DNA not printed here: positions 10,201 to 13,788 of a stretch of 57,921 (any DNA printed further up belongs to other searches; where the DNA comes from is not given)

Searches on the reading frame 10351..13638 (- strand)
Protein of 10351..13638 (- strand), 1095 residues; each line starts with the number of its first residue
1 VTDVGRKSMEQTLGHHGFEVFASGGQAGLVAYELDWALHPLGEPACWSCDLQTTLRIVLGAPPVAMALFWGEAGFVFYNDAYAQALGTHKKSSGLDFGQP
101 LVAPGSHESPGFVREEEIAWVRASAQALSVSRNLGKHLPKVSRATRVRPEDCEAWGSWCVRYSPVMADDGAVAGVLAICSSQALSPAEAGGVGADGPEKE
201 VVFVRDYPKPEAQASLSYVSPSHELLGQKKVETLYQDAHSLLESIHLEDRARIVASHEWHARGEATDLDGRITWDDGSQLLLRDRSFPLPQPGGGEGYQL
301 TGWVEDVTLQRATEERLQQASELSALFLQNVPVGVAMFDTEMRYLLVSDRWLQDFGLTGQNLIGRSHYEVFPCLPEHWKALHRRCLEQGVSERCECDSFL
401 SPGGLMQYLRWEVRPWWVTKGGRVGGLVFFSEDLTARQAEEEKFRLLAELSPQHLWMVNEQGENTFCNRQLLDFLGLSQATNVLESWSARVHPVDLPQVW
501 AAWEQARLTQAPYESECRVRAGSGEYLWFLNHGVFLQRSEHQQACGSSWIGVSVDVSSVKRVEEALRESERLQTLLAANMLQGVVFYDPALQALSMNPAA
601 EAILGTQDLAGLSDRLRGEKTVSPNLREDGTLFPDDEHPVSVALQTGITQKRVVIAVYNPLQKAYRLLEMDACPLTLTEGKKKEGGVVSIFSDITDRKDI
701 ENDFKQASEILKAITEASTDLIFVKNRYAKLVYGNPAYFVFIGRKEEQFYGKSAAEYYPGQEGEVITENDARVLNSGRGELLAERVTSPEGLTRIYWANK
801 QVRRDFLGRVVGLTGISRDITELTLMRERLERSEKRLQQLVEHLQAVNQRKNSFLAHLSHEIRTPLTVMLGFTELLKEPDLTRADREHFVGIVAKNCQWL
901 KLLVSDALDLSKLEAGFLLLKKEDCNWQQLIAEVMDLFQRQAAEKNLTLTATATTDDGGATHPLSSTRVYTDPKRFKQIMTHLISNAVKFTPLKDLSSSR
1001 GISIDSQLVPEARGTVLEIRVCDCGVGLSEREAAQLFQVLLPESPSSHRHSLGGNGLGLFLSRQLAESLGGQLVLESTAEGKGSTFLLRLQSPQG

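Call 9: search_protein_families(library=pfam, proteins=[window:10351-13638:-], max_evalue=0.01)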
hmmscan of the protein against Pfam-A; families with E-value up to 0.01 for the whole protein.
window:10351-13638:- (1095 aa): 9 families
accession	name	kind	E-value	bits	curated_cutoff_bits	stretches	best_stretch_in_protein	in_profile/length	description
PF08448.16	PAS_4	-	2.3e-31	108.7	23.1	2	716-823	2-108/110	PAS fold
PF08447.18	PAS_3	-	5.9e-21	75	25.6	2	465-544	2-82/89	PAS fold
PF00512.31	HisKA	-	2.6e-18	66.3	26.9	1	851-916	2-66/66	His Kinase A (phospho-acceptor) domain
PF13188.13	PAS_8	-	3.2e-17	62.2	21.8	0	442-493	1-52/65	PAS domain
PF02518.31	HATPase_c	-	5.6e-16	59.4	26.4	1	972-1092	2-109/111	Histidine kinase-, DNA gyrase B-, and HSP90-like ATPase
PF00989.32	PAS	-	1.6e-15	57.5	22.6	1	711-820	3-113/113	PAS fold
PF13426.13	PAS_9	-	3.4e-09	37.3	27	0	333-435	2-102/103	PAS domain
PF12860.13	PAS_7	-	0.001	19.6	27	0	677-701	90-114/115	PAS fold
PF13589.12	HATPase_c_3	-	0.0071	16.8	25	0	1009-1088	26-103/137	Histidine kinase-, DNA gyrase B-, and HSP90-like ATPase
